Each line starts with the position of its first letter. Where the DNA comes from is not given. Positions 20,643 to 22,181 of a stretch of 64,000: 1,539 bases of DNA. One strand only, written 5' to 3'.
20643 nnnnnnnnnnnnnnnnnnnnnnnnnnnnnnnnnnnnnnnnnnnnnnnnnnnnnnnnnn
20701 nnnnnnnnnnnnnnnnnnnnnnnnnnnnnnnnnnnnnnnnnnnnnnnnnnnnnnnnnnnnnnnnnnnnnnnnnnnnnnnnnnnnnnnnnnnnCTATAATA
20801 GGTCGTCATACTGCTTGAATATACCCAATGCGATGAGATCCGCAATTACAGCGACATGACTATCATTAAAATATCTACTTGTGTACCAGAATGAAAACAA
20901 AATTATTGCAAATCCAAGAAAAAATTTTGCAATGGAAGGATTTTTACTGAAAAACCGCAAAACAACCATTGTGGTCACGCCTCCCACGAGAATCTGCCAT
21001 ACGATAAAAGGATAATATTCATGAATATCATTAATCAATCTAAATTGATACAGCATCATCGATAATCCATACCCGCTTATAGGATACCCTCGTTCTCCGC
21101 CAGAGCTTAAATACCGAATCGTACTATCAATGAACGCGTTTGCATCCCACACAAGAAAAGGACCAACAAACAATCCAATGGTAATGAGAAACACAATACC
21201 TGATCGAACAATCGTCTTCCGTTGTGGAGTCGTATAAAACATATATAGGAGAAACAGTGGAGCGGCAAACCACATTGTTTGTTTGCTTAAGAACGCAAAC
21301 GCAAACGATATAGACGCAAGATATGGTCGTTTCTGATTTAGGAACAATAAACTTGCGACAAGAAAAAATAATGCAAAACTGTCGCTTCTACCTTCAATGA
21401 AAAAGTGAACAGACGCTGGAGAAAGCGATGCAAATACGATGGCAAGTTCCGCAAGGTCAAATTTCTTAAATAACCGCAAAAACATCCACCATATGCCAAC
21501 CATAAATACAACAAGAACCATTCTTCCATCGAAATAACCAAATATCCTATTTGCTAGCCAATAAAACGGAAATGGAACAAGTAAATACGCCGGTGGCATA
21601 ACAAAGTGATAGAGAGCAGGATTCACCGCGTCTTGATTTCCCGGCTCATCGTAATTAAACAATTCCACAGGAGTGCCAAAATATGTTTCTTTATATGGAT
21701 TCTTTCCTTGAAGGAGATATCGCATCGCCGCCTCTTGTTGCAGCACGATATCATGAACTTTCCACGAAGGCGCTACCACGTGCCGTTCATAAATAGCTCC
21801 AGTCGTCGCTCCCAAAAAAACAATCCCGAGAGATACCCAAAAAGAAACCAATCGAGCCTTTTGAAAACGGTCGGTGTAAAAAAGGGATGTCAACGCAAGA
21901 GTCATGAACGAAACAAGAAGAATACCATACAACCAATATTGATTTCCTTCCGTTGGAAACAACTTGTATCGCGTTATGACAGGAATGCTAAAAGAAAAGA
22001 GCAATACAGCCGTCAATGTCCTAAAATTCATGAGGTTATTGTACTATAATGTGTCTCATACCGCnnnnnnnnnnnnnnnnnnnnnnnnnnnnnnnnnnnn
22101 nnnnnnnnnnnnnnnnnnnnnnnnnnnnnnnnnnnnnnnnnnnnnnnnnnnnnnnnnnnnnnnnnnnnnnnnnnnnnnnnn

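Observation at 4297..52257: Very large array of about 22 GT-C-like polytopic membrane glycosyltransferase genes within 48 kb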

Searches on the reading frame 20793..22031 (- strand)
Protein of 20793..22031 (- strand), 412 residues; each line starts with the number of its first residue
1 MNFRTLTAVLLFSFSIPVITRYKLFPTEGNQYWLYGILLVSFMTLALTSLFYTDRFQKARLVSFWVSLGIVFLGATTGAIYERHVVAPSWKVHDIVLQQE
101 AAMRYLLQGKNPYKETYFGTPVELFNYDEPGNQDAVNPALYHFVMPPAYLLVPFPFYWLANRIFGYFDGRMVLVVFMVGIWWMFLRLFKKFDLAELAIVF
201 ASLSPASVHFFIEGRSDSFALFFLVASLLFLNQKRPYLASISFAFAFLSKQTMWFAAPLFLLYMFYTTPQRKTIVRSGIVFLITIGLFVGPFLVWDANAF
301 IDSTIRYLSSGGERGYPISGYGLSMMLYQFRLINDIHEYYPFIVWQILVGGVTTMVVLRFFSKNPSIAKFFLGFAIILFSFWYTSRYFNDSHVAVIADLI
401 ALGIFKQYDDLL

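Call 4: search_protein_families(library=pfam, max_evalue=0.01, proteins=[window:20793-22031:-])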
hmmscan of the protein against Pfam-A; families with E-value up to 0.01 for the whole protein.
window:20793-22031:- (412 aa): 2 families
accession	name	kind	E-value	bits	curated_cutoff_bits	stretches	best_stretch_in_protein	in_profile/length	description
PF09594.16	GT87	-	2.7e-07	31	25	1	143-370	1-223/237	Glycosyltransferase family 87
PF13231.12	PMT_2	-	5e-06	27.3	26.1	1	172-295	31-160/160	Dolichyl-phosphate-mannose-protein mannosyltransferase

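Call 18: search_protein_families(library=ncbifam, max_evalue=0.01, proteins=[window:20793-22031:-])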
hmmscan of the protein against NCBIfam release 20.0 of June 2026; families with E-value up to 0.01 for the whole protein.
window:20793-22031:- (412 aa): 1 family
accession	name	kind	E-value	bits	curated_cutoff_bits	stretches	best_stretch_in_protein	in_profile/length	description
NF046093.1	AZOBR_p60025_fam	subfamily_domain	2e-06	27.2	150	1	172-284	119-226/232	AZOBR_p60025 family cell surface glycopolymer formation protein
